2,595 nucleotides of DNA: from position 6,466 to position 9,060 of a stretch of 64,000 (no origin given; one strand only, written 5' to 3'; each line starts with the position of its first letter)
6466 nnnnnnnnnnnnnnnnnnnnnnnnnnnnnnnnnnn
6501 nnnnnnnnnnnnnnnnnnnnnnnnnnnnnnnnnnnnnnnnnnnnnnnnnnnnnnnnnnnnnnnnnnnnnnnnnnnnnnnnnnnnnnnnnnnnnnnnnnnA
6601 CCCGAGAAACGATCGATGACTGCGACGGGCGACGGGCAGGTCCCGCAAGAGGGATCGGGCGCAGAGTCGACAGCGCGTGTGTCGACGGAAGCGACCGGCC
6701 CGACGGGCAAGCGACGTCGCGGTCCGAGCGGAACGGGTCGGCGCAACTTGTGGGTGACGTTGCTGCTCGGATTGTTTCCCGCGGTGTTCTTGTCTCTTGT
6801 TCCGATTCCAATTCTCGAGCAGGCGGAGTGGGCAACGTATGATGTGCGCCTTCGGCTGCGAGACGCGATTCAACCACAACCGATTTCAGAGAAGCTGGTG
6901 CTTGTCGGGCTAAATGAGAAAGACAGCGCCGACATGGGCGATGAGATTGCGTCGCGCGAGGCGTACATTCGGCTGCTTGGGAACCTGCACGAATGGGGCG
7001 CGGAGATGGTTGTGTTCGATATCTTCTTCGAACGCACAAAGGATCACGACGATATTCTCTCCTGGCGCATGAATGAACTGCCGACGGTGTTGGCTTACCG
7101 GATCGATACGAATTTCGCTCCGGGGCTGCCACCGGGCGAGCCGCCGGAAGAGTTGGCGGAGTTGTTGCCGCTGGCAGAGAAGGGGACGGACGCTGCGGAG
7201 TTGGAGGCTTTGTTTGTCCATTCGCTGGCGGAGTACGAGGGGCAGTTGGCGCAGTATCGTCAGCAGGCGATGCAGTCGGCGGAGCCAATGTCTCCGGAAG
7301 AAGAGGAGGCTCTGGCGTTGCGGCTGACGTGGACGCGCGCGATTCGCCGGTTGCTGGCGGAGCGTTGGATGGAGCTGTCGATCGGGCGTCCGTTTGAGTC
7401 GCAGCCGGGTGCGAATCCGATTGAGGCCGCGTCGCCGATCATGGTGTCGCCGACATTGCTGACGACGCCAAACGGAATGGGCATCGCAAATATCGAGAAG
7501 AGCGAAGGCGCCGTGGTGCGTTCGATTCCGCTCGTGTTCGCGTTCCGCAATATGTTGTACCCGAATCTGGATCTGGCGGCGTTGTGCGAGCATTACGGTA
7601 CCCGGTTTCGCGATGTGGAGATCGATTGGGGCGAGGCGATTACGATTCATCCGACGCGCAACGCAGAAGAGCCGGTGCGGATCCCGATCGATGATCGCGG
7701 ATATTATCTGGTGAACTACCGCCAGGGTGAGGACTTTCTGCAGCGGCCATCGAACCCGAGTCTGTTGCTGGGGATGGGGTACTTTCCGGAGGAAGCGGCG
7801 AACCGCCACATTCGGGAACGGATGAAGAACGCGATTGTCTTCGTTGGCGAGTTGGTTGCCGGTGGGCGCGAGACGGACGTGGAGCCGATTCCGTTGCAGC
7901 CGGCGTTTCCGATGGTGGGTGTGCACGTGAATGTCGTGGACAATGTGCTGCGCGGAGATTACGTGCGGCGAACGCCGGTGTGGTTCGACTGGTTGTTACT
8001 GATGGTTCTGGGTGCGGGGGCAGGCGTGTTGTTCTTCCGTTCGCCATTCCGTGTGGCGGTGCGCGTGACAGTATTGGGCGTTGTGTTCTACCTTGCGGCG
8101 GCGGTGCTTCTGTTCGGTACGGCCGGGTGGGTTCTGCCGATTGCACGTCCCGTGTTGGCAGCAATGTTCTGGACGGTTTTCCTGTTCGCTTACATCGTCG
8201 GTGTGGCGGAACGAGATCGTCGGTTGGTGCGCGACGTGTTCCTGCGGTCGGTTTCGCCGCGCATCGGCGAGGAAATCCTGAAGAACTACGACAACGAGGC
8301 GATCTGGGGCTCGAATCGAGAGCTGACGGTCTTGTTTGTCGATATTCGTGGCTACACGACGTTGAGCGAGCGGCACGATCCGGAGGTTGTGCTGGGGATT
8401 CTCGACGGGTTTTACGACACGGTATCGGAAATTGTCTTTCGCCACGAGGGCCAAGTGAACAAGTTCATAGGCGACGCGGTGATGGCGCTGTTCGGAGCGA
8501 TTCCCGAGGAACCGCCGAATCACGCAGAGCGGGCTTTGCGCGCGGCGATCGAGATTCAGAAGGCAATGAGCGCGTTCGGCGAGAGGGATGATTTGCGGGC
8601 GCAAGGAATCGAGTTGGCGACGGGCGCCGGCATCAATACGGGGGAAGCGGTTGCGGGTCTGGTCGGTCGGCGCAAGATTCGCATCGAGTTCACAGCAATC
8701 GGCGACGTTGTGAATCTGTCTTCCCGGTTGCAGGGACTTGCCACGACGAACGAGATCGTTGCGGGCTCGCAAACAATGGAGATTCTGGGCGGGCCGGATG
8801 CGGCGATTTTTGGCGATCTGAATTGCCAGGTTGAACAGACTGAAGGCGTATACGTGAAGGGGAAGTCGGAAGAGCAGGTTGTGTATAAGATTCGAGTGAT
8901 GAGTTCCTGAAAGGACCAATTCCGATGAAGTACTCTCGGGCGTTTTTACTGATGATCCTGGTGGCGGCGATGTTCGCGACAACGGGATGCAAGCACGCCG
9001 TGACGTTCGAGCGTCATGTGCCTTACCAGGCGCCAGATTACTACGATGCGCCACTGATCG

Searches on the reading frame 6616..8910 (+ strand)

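Call 101: search_protein_families(library=pfam, proteins=[window:6616-8910:+], max_evalue=0.001)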
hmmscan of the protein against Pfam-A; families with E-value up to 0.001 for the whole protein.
window:6616-8910:+ (764 aa): 2 families
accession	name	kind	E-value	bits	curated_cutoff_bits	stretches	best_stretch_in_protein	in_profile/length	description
PF05226.16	CHASE2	-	1.5e-29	103.8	26.3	1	60-465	13-251/257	CHASE2 domain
PF00211.25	Guanylate_cyc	-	6.6e-21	75.2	21.9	1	568-754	7-177/183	Adenylate and Guanylate cyclase catalytic domain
